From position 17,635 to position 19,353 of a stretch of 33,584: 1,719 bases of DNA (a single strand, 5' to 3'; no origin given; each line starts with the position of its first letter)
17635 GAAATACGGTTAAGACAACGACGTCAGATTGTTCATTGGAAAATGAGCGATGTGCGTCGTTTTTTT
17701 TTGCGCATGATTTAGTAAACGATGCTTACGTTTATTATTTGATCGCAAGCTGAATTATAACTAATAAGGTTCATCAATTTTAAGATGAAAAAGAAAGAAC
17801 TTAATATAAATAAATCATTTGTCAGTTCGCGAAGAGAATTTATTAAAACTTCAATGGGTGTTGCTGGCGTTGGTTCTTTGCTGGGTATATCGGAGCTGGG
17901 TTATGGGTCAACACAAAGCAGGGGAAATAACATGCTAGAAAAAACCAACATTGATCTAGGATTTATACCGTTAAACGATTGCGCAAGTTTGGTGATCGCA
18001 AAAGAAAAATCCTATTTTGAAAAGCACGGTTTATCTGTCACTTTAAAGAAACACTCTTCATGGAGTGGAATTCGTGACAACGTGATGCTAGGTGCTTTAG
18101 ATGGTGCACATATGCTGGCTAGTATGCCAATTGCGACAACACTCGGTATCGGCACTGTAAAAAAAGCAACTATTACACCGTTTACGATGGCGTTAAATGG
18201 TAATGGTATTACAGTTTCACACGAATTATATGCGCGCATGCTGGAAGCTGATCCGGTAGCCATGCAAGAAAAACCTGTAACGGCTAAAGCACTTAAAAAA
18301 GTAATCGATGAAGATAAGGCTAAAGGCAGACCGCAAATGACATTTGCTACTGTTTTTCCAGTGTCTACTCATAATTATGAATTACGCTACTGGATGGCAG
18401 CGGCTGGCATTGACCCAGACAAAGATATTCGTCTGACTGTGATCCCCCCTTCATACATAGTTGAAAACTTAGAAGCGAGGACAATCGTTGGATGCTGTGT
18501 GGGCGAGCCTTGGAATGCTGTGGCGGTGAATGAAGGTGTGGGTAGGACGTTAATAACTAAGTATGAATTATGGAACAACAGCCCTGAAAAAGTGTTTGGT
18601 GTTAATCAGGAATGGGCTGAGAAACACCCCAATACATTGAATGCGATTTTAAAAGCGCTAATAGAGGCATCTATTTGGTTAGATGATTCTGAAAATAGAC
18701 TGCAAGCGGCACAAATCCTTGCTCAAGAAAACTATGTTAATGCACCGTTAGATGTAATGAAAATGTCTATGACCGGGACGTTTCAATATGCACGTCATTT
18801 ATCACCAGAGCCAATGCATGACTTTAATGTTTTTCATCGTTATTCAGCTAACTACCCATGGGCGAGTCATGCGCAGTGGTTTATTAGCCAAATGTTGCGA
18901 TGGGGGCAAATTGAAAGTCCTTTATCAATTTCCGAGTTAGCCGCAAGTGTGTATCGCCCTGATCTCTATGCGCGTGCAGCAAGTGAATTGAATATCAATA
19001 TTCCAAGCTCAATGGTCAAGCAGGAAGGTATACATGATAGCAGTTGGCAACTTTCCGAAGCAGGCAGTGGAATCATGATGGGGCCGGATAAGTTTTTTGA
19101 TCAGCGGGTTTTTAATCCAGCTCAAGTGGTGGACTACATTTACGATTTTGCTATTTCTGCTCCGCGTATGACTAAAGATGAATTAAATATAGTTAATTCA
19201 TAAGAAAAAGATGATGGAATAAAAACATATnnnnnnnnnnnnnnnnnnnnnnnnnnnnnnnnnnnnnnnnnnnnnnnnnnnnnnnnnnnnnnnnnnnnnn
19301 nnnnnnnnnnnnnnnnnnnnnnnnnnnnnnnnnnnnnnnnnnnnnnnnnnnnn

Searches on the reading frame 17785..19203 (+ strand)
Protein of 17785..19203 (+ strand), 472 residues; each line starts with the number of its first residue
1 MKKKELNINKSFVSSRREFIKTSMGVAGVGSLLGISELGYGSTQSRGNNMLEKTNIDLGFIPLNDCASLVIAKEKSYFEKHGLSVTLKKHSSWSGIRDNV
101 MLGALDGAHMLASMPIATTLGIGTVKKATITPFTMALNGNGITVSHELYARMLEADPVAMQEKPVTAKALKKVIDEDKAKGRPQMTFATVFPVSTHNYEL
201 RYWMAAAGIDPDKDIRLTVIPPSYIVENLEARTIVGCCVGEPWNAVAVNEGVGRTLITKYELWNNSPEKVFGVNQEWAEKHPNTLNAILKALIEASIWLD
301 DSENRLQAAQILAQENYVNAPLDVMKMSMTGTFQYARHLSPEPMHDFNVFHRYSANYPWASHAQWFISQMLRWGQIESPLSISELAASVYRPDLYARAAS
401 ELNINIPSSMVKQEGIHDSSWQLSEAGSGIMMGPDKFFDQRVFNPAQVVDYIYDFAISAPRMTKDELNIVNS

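Call 6: search_protein_families(library=pfam, proteins=[window:17785-19203:+], max_evalue=0.01)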
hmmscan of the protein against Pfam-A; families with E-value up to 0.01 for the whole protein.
window:17785-19203:+ (472 aa): 2 families
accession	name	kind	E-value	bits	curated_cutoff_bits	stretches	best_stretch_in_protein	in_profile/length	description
PF13379.11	NMT1_2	-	1.5e-91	307.1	24.7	1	52-313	4-252/252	NMT1-like family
PF09084.16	NMT1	-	2e-05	25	20.5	0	66-106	4-44/216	NMT1/THI5 like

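Call 47: search_protein_families(library=ncbifam, proteins=[window:17785-19203:+], max_evalue=0.001)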
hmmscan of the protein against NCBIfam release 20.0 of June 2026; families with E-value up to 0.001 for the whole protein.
window:17785-19203:+ (472 aa): 3 families
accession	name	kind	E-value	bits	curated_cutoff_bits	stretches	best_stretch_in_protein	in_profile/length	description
TIGR01728.1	SsuA_fam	subfamily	4.5e-11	42.5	163.5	1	194-317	113-232/290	aliphatic sulfonate ABC transporter substrate-binding protein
NF040735.1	SBP_SaoX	equivalog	0.00012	21.3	300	0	229-326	145-243/330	ABC transporter substrate-binding subunit SaoX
NF008553.0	PRK11480.1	equivalog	0.00099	18.4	490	0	190-311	127-248/320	taurine ABC transporter substrate-binding protein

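Call 49: search_solved_structures(query=window:17785-19203:+, max_evalue=0.001)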
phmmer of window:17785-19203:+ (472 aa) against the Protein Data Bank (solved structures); distinct sequences matched with E-value up to 0.001: 9.
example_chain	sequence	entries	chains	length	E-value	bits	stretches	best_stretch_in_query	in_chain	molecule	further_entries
9uai_E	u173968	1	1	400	8.2e-72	245.7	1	44-404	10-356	Nitrate transport ATP-binding subunits C and D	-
9uak_A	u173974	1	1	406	8.7e-72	245.6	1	44-404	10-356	C terminal regulatory domain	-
8wm7_C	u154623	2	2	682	1.8e-70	241.3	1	53-404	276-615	Nitrate transport ATP-binding protein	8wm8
8w9m_C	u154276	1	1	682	1.8e-70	241.3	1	53-404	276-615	Nitrate transport ATP-binding protein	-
9u9z_C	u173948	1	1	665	2.8e-70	240.6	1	48-404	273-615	CmpC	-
9ua0_C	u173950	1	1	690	3.1e-70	240.5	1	48-404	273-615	CmpC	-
9ua1_C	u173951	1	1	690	3.1e-70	240.5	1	48-404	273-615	CmpC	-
2g29_A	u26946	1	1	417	7.1e-66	226.1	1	44-408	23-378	Nitrate transport protein nrtA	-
2i48_A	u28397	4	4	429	3.4e-52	181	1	50-410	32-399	Bicarbonate transporter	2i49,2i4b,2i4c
